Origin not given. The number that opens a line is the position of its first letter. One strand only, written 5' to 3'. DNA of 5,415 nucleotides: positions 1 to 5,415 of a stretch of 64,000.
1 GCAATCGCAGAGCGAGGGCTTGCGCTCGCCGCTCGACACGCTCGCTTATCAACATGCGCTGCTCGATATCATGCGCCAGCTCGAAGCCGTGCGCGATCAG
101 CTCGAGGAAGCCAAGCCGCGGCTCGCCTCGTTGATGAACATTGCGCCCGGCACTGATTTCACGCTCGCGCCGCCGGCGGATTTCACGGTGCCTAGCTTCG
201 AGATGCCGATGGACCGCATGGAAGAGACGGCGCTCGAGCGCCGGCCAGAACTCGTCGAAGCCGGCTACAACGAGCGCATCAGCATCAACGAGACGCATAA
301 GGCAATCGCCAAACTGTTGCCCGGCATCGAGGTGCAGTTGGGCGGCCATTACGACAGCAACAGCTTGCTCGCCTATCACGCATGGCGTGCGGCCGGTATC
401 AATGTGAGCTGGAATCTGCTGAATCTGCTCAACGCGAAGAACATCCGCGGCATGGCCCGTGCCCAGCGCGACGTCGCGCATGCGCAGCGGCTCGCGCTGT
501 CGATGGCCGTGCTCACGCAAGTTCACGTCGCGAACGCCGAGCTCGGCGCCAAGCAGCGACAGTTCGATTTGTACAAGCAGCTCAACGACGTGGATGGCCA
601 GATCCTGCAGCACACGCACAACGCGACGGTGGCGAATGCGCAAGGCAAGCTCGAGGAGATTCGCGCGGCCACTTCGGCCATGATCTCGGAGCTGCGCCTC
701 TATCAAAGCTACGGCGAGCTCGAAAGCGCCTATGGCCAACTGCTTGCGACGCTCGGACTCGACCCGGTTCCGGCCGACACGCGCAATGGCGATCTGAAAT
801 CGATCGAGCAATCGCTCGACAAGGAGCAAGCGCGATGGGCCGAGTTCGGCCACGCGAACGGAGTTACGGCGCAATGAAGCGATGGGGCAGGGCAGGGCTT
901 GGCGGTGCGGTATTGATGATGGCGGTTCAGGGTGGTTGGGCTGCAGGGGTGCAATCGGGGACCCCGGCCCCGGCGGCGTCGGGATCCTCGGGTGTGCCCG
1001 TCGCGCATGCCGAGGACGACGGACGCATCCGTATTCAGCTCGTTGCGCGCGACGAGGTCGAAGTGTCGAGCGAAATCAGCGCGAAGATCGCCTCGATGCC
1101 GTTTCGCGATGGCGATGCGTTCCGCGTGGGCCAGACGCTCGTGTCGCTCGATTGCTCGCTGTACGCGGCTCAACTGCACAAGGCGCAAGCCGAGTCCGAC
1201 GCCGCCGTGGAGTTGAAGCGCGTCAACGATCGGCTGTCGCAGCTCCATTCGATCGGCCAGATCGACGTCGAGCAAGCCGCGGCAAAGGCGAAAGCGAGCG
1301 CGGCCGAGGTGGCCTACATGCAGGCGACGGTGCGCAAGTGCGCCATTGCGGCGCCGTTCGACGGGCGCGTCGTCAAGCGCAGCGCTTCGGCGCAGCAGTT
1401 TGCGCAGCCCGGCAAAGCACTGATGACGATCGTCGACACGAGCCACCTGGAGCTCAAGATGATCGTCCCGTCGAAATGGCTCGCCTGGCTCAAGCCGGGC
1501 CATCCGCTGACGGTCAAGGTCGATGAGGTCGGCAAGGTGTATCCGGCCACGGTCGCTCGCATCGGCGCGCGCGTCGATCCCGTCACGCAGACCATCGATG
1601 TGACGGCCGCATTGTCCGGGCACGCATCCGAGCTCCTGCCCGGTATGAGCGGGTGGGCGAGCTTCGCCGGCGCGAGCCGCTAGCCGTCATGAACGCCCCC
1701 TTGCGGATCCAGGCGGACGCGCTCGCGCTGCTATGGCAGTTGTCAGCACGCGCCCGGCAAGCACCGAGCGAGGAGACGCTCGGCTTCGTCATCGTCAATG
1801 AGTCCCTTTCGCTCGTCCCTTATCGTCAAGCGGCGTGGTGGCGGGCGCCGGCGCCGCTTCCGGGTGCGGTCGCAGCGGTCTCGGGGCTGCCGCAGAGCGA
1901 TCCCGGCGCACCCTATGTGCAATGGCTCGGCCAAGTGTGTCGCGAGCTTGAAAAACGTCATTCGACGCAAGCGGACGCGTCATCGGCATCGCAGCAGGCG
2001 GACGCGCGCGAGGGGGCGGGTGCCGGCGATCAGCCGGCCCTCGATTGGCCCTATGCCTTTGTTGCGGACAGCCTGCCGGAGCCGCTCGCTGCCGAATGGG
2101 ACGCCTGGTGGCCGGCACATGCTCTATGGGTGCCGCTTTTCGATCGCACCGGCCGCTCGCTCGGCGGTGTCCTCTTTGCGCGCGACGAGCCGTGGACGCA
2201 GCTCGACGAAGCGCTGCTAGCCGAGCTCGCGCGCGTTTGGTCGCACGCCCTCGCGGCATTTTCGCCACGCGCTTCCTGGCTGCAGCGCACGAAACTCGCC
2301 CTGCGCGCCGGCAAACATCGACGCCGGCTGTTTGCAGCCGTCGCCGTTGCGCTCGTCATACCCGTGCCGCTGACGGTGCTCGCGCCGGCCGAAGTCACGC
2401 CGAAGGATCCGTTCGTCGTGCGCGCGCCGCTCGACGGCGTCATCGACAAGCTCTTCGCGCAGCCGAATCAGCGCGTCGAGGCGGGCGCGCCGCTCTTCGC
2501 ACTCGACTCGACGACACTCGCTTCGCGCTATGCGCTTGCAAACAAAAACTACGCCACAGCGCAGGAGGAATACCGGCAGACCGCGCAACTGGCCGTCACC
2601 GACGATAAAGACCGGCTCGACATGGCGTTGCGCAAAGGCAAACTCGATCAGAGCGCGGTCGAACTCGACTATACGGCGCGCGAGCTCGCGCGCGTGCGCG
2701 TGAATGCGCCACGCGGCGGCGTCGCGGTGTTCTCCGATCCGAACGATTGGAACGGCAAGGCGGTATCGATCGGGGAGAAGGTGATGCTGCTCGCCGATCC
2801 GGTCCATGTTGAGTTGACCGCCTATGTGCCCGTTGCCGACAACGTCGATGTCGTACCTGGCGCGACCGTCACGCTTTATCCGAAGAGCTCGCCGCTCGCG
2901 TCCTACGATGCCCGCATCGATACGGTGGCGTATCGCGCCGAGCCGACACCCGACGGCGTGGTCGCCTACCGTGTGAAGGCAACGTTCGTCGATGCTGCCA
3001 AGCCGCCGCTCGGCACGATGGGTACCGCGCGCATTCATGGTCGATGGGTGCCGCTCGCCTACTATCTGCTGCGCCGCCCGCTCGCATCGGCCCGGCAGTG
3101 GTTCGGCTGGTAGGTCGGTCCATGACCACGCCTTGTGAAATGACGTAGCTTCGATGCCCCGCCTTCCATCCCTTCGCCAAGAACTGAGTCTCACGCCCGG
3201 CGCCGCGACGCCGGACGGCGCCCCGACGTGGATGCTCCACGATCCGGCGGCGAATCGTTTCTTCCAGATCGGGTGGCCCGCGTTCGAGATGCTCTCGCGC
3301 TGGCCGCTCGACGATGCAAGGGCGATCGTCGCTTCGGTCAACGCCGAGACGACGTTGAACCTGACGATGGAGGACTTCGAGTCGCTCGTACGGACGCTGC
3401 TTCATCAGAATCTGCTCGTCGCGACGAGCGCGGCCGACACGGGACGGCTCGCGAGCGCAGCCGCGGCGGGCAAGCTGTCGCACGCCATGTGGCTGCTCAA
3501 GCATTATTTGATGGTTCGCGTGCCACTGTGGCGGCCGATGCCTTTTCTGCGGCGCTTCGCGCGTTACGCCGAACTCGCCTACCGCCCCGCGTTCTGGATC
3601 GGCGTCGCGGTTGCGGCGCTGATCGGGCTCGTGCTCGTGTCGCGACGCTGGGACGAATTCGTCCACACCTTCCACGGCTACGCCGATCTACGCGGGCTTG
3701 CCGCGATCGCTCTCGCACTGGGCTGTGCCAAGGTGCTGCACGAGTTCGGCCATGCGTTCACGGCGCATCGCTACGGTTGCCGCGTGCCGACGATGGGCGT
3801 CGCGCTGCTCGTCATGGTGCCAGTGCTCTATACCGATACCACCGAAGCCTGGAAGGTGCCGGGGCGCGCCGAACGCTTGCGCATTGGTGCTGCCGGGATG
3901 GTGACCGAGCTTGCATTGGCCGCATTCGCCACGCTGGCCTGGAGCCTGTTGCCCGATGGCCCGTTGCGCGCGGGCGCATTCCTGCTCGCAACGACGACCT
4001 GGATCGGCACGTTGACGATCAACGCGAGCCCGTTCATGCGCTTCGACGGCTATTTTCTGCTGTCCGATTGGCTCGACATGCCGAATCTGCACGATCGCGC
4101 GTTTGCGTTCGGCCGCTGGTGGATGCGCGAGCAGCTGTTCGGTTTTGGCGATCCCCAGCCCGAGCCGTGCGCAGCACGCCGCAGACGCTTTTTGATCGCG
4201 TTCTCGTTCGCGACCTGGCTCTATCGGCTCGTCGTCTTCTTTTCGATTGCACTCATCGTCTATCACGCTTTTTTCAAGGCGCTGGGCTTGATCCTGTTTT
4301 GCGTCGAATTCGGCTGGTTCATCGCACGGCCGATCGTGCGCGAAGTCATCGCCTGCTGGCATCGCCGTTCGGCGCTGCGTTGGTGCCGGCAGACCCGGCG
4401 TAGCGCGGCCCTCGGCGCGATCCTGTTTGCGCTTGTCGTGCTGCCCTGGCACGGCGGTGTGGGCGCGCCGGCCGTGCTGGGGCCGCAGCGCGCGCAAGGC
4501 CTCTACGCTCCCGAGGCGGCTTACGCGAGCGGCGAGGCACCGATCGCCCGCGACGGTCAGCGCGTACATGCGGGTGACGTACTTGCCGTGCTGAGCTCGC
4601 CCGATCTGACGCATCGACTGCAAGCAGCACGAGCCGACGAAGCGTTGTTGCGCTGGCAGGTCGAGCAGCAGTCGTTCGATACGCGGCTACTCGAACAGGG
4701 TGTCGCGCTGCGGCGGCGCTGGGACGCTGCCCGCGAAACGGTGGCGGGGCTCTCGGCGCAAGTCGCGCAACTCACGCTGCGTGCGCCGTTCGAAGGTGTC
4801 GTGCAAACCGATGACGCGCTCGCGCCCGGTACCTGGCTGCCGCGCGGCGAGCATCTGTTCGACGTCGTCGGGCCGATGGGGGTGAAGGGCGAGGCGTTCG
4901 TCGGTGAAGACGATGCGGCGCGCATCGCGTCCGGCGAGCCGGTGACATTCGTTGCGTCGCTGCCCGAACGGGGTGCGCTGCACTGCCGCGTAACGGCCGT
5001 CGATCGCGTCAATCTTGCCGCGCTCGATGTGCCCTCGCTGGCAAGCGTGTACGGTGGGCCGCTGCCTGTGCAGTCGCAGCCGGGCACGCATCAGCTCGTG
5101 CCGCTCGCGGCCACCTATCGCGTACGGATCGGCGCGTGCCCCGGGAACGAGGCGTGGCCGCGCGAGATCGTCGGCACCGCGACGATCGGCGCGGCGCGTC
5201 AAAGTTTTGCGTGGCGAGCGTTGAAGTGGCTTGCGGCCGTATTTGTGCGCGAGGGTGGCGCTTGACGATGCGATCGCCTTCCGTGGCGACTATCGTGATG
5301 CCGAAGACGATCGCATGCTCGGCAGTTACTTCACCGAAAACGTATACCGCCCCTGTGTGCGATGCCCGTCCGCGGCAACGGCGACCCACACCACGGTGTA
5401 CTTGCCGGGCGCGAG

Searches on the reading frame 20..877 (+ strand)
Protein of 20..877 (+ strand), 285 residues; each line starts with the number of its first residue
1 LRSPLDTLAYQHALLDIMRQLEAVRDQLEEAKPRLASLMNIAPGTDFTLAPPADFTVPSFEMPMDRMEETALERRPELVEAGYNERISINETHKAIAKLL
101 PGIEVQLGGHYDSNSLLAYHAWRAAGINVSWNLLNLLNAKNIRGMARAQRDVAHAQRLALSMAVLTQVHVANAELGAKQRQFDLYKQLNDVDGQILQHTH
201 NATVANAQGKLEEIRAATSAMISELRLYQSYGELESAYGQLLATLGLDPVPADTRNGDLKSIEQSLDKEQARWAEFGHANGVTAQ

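Call 47: search_protein_families(library=pfam, proteins=[window:20-877:+], max_evalue=0.001)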
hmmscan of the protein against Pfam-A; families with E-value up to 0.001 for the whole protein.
window:20-877:+ (285 aa): 1 family
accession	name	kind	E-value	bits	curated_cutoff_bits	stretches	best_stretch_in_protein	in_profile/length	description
PF02321.23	OEP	-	3.3e-09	37.3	22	1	65-246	2-187/187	Outer membrane efflux protein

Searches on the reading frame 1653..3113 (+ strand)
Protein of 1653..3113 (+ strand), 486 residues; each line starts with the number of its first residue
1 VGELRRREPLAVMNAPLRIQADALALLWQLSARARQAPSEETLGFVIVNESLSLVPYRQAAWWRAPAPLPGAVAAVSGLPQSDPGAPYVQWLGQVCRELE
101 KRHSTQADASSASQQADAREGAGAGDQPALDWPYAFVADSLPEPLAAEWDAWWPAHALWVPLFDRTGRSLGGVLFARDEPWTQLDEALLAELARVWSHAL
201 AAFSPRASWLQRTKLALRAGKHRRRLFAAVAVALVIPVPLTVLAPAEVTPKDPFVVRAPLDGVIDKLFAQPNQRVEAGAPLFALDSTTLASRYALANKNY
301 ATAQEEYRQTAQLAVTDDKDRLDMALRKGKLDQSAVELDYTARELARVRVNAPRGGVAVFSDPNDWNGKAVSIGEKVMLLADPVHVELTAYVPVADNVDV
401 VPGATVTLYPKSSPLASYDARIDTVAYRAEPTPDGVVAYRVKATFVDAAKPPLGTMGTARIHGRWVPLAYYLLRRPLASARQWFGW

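Call 47: search_protein_families(library=pfam, proteins=[window:1653-3113:+], max_evalue=0.001)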
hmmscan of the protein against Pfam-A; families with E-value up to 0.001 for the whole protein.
window:1653-3113:+ (486 aa): 2 families
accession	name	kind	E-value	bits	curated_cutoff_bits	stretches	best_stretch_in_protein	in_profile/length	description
PF13437.12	HlyD_3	-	2.2e-14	54.5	22.2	2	350-443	2-93/106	HlyD family secretion protein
PF16576.10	HlyD_D23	-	1.8e-10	40.9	30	1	255-429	21-188/214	Barrel-sandwich domain of CusB or HlyD membrane-fusion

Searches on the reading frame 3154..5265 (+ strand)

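Call 47: search_protein_families(library=pfam, proteins=[window:3154-5265:+], max_evalue=0.001)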
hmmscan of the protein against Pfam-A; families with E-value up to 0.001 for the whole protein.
window:3154-5265:+ (703 aa): 3 families
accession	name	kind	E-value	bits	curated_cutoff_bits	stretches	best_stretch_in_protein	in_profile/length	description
PF13437.12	HlyD_3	-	4.8e-10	40.6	22.2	1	541-617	1-77/106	HlyD family secretion protein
PF02163.28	Peptidase_M50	-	1.2e-06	28.5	27.2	1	185-267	2-104/221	Peptidase family M50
PF16576.10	HlyD_D23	-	2.2e-06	27.5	30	1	467-616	38-184/214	Barrel-sandwich domain of CusB or HlyD membrane-fusion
